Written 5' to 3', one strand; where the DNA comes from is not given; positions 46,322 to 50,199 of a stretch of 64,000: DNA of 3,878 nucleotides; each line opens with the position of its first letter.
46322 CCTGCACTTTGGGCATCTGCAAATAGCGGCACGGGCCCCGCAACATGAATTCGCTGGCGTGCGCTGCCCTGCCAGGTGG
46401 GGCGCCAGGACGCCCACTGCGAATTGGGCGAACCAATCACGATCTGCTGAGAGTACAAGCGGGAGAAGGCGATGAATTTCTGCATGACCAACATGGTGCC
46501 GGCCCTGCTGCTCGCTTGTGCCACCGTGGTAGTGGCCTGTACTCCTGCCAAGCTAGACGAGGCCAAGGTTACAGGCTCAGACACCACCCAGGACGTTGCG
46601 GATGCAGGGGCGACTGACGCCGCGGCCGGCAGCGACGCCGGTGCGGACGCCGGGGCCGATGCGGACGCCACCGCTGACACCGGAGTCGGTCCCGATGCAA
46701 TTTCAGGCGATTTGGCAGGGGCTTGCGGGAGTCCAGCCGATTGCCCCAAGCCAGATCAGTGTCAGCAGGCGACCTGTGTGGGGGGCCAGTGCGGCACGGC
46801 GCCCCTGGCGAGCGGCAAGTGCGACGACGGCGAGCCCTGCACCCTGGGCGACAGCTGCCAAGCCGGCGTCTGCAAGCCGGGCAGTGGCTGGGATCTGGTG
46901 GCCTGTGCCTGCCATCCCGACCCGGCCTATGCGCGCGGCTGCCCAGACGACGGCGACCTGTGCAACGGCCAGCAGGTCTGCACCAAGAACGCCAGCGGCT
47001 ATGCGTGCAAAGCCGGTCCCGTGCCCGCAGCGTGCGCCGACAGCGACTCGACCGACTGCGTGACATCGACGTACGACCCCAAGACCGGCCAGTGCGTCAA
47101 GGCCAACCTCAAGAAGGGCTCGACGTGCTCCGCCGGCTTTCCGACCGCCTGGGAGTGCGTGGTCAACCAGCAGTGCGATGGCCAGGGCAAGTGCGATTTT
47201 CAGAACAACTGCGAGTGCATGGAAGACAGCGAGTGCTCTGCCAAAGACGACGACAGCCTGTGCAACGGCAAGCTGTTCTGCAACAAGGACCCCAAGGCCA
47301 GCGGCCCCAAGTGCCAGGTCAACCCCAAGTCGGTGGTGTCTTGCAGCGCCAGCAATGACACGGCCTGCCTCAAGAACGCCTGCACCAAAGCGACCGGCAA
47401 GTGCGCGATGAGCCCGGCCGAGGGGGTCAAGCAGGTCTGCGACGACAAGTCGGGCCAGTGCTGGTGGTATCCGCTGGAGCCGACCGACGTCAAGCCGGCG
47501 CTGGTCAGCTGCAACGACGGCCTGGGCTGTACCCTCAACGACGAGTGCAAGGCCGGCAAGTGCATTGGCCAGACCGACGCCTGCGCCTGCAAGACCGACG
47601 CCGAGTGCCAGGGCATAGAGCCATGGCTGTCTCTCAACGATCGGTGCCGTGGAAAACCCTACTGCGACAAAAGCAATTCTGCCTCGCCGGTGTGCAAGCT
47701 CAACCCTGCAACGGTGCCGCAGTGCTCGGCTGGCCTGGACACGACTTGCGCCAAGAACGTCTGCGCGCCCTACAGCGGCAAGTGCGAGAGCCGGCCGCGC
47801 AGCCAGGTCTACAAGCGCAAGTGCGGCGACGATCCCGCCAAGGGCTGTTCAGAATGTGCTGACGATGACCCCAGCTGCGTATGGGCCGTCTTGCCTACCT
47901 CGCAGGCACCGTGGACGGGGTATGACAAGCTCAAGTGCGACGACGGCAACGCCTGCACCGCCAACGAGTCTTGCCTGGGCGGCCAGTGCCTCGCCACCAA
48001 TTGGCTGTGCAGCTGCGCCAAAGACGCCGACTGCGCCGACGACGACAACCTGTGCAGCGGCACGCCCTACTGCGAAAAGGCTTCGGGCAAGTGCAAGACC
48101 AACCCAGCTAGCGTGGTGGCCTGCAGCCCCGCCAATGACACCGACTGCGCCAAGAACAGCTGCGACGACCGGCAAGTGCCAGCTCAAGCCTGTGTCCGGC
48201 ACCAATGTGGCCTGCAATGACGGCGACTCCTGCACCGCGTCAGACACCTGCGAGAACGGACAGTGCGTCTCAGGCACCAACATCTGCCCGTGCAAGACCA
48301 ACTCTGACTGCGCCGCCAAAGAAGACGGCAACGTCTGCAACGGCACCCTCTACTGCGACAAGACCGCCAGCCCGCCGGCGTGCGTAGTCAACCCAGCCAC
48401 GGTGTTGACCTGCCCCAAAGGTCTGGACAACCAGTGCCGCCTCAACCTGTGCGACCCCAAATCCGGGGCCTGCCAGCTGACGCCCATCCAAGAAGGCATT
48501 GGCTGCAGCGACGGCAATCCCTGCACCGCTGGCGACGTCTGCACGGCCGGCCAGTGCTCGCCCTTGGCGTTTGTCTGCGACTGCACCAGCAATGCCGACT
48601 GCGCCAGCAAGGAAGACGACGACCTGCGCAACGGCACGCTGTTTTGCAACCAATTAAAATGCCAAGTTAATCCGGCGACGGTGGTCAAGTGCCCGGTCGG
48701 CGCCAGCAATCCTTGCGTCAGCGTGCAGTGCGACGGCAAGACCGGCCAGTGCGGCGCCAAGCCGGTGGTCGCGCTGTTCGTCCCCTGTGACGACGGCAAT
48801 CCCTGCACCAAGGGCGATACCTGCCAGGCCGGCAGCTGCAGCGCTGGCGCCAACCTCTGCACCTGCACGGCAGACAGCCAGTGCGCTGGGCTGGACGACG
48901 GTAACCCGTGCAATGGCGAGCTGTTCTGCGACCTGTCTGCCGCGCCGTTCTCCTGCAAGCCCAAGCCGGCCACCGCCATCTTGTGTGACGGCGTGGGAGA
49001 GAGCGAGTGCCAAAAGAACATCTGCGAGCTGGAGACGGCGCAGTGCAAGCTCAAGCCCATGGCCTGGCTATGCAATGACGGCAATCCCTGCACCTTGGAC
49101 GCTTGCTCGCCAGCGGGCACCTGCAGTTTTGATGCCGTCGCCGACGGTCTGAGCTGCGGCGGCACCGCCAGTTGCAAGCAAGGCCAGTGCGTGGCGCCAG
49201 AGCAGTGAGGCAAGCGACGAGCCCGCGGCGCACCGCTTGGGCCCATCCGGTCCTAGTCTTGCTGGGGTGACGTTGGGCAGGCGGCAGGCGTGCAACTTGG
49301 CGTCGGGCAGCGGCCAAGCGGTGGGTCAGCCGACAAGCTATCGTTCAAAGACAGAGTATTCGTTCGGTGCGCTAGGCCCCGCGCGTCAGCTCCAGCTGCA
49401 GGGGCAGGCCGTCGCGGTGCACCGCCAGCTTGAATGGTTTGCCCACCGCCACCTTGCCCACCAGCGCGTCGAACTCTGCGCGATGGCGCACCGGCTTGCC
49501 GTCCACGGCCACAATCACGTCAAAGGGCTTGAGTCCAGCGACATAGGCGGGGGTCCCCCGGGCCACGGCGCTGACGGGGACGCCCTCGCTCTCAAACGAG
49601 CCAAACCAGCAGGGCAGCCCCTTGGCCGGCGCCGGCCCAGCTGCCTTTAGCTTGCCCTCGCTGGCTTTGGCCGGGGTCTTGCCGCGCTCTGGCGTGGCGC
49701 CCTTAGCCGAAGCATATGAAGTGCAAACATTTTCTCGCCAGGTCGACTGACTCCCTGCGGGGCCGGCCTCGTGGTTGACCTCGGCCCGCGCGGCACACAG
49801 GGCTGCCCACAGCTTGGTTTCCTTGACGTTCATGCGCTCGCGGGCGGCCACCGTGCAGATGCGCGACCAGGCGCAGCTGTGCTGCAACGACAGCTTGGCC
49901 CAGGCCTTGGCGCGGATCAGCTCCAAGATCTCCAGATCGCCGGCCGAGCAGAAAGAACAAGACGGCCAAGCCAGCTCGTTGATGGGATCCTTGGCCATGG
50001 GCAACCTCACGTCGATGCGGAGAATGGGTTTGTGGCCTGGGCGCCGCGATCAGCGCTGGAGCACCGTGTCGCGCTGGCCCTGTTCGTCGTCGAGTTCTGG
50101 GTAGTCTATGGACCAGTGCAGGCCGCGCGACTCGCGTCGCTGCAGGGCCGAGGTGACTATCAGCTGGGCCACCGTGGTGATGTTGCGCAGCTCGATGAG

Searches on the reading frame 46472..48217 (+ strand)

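Call 6: search_protein_families(library=pfam, proteins=[window:46472-48217:+], max_evalue=0.01)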
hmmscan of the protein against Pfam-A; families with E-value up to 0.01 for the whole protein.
window:46472-48217:+ (582 aa): 0 families

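Call 41: search_protein_families(library=ncbifam, proteins=[P0121, P0125, window:46472-48217:+], max_evalue=0.01)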
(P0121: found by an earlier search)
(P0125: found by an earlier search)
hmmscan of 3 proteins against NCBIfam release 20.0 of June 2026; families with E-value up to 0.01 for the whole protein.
P0121 (974 aa): 1 family
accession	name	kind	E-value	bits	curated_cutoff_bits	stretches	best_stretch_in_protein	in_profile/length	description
NF047494.1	Lepto_SBBP_lipo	equivalog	1.1e-06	27.7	400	1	696-803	158-268/466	SBBP repeat beta-propeller lipoprotein, LipL53 family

P0125 (820 aa): 0 families

window:46472-48217:+ (582 aa): 0 families

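Call 42: search_protein_families(library=pfam, proteins=[P0121, P0125], max_evalue=5)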
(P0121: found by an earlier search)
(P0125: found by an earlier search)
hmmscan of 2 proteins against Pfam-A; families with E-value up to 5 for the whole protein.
P0121 (974 aa): 1 family
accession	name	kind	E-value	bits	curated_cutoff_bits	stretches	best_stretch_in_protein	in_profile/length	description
PF00526.23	Dicty_CTDC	-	2e-22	79.1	27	5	393-415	1-23/24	Dictyostelium (slime mold) repeat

P0125 (820 aa): 1 family
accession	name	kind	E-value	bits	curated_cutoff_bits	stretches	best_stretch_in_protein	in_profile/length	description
PF00526.23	Dicty_CTDC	-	2.5e-13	50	27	4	711-733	2-24/24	Dictyostelium (slime mold) repeat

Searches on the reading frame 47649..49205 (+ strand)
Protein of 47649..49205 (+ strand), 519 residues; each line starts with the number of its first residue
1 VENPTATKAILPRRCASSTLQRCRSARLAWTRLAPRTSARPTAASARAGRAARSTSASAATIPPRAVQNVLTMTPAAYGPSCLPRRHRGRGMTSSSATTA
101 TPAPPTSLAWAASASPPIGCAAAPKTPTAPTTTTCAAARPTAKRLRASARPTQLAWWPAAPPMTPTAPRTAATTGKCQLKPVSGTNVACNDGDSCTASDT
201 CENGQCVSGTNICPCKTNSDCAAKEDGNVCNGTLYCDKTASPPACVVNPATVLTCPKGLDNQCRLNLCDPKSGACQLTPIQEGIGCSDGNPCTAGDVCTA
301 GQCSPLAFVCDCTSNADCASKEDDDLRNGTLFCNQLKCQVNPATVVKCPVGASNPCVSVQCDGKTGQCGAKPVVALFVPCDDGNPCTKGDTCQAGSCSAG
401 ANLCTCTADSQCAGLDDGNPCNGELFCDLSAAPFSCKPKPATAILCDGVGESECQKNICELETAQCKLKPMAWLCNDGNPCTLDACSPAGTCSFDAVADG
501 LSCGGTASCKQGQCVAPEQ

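Call 42: search_protein_families(library=pfam, proteins=[window:47649-49205:+], max_evalue=5)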
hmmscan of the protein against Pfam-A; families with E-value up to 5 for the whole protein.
window:47649-49205:+ (519 aa): 1 family
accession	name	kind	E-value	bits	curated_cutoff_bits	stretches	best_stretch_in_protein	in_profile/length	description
PF00526.23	Dicty_CTDC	-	9.5e-06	25.8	27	4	475-493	2-20/24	Dictyostelium (slime mold) repeat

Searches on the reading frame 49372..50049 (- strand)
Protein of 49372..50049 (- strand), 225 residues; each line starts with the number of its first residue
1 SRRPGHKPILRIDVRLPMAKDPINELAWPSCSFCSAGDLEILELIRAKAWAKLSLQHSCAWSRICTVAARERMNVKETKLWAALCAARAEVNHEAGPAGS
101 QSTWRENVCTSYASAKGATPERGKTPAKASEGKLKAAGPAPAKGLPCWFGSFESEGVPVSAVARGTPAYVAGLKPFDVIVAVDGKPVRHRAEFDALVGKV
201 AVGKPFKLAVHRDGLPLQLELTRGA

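Call 34: search_protein_families(library=pfam, proteins=[window:49372-50049:-], max_evalue=0.0001)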
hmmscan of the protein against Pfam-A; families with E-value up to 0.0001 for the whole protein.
window:49372-50049:- (225 aa): 3 families
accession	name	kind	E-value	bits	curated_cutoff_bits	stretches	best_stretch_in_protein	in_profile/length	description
PF13180.12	PDZ_2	-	6.5e-11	42.8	27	1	154-221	11-78/80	PDZ domain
PF17820.7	PDZ_6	-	2.9e-08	33.8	27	1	159-205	2-47/54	PDZ domain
PF00595.29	PDZ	-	5e-05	24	23.2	1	154-195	24-65/81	PDZ domain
